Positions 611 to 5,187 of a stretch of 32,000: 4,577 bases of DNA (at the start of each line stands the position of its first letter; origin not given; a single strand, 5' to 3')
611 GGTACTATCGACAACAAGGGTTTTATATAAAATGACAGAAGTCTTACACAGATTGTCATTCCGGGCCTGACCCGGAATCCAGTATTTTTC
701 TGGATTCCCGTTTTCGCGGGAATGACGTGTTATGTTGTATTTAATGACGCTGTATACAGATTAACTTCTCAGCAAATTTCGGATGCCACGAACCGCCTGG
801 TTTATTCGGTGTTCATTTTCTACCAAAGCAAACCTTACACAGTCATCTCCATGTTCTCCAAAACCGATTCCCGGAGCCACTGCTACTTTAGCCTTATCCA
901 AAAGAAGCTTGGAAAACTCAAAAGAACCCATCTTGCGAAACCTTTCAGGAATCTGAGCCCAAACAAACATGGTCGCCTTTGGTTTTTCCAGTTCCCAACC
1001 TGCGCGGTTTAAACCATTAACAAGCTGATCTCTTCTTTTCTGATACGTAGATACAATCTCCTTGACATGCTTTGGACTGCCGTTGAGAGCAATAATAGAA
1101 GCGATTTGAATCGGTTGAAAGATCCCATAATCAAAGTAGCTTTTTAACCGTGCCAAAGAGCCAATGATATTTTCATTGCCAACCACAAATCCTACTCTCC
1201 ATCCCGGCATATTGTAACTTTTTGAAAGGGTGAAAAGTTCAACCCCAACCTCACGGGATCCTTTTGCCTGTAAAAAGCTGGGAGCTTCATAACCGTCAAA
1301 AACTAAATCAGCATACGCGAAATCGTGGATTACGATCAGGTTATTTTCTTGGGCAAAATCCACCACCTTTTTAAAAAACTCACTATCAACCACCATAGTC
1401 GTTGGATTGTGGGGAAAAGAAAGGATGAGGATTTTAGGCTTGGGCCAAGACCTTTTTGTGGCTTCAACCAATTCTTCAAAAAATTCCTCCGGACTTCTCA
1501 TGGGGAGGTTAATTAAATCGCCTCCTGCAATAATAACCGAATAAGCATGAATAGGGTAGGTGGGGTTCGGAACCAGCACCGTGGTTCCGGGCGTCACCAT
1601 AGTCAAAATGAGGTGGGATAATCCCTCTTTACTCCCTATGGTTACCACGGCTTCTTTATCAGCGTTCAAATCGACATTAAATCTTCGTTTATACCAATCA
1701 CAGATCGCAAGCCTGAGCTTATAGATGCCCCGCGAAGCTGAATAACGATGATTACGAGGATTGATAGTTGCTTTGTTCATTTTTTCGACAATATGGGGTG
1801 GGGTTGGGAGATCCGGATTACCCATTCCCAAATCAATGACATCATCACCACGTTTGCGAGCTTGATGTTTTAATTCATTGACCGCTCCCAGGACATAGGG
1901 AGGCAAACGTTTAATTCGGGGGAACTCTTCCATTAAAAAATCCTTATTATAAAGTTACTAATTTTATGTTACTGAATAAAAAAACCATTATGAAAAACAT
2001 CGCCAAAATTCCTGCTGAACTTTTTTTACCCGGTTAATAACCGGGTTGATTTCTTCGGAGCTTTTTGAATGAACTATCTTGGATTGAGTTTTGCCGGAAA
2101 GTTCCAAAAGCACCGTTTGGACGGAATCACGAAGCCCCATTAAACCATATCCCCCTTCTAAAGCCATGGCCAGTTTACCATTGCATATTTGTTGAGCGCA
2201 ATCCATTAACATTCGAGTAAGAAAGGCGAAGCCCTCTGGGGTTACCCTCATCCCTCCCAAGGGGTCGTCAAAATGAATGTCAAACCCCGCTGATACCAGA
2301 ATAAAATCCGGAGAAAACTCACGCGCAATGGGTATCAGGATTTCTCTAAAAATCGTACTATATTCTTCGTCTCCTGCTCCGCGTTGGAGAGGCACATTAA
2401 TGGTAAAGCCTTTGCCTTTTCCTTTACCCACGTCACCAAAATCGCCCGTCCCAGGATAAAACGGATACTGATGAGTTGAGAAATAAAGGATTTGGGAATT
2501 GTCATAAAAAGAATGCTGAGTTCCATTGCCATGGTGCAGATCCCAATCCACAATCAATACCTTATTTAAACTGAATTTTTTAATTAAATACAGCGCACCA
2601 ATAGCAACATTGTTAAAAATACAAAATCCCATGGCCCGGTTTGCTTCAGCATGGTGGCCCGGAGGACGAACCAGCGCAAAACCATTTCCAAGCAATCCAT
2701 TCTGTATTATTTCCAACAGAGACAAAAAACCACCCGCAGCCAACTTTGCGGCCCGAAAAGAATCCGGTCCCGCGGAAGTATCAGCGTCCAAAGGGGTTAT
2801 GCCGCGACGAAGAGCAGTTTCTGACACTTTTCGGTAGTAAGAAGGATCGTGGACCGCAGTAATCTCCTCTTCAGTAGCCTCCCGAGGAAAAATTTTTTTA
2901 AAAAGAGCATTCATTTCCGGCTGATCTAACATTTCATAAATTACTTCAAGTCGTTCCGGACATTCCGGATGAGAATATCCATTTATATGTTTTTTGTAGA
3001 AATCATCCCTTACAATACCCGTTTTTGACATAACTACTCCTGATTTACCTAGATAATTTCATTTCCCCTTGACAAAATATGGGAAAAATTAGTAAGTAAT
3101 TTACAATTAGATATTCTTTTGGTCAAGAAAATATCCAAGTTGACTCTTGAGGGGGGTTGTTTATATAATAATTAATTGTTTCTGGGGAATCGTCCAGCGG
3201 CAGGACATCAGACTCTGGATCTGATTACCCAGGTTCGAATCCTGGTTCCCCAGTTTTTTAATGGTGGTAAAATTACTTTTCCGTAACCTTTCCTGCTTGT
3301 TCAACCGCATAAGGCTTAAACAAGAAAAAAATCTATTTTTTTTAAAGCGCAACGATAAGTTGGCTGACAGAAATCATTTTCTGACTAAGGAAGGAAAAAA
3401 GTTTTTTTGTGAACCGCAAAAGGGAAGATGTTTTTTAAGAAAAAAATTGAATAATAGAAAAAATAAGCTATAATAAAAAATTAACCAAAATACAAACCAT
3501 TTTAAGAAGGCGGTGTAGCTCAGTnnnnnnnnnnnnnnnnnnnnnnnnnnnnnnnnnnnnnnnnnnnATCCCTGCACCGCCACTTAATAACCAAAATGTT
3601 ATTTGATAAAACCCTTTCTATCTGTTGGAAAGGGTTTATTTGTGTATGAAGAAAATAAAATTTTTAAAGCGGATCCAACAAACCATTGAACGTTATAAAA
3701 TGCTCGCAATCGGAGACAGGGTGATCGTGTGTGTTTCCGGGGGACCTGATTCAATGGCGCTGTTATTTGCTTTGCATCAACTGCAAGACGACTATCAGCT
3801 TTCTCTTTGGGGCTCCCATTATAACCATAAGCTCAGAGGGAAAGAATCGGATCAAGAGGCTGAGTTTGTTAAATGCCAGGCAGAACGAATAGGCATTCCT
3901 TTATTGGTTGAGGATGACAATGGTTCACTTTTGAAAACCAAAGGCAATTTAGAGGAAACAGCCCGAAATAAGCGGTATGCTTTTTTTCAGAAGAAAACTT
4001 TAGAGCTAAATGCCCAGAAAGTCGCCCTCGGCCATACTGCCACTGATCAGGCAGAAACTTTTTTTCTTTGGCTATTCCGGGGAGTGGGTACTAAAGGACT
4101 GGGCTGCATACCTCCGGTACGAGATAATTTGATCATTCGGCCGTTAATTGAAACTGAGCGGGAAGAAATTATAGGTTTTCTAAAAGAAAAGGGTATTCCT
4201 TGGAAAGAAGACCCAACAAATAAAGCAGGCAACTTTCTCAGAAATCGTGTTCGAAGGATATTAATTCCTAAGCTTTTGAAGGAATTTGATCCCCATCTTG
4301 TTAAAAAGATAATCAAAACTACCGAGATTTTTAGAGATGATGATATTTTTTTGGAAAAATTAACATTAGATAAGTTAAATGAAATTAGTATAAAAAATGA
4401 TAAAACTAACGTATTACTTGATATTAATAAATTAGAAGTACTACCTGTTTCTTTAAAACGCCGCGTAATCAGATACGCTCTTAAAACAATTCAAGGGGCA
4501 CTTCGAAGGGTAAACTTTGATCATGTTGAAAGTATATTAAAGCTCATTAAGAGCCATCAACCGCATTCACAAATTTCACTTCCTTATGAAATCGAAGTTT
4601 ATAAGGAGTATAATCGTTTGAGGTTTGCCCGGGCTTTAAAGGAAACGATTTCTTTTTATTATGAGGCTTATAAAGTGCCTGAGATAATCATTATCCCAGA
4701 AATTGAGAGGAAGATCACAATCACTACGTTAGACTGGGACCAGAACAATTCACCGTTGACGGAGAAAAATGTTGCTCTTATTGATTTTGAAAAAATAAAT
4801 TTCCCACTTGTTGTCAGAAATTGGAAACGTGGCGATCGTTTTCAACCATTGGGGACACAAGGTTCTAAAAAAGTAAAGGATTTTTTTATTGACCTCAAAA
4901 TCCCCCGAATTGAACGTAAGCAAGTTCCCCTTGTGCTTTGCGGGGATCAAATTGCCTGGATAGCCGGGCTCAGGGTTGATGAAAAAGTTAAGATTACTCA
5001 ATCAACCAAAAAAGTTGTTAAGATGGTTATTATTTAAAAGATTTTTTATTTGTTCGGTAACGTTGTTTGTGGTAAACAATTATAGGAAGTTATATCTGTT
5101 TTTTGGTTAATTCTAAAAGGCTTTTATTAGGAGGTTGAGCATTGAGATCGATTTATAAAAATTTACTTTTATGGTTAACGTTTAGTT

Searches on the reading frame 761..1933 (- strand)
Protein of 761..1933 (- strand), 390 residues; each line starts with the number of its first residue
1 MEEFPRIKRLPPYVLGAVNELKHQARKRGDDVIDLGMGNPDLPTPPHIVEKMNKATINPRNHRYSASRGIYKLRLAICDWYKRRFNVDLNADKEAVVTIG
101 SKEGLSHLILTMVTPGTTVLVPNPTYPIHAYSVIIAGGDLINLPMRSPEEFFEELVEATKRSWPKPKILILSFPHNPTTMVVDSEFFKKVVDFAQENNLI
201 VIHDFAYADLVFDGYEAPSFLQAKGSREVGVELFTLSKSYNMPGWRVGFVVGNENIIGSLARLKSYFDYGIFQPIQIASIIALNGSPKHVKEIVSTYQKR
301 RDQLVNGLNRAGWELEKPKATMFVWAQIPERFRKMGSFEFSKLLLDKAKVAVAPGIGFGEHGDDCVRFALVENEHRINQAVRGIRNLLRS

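Call 8: search_protein_families(library=pfam, proteins=[window:761-1933:-], max_evalue=0.0001)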
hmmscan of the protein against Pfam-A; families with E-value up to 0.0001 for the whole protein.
window:761-1933:- (390 aa): 1 family
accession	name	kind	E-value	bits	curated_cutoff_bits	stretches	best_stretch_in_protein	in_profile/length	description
PF00155.27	Aminotran_1_2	-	5.3e-62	210.5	19.7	1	31-381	2-358/361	Aminotransferase class I and II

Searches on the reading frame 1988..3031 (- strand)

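Call 8: search_protein_families(library=pfam, proteins=[window:1988-3031:-], max_evalue=0.0001)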
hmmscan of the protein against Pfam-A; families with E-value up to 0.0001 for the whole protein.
window:1988-3031:- (347 aa): 1 family
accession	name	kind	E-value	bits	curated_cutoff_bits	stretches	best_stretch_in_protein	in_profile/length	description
PF00850.24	Hist_deacetyl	-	2.5e-98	329.5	27.9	1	21-309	1-296/298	Histone deacetylase domain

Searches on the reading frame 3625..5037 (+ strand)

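Call 7: search_protein_families(library=pfam, proteins=[window:3625-5037:+], max_evalue=0.0001)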
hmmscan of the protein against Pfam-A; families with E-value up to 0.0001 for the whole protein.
window:3625-5037:+ (470 aa): 3 families
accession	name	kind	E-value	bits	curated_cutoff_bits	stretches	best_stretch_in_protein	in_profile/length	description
PF01171.26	ATP_bind_3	-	4.9e-47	160.4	27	1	33-211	2-181/182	PP-loop family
PF11734.13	TilS_C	-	3.6e-21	74.8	22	1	395-464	1-70/74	TilS substrate C-terminal domain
PF09179.16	TilS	-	2.3e-07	31.4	21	1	265-332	1-66/67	TilS substrate binding domain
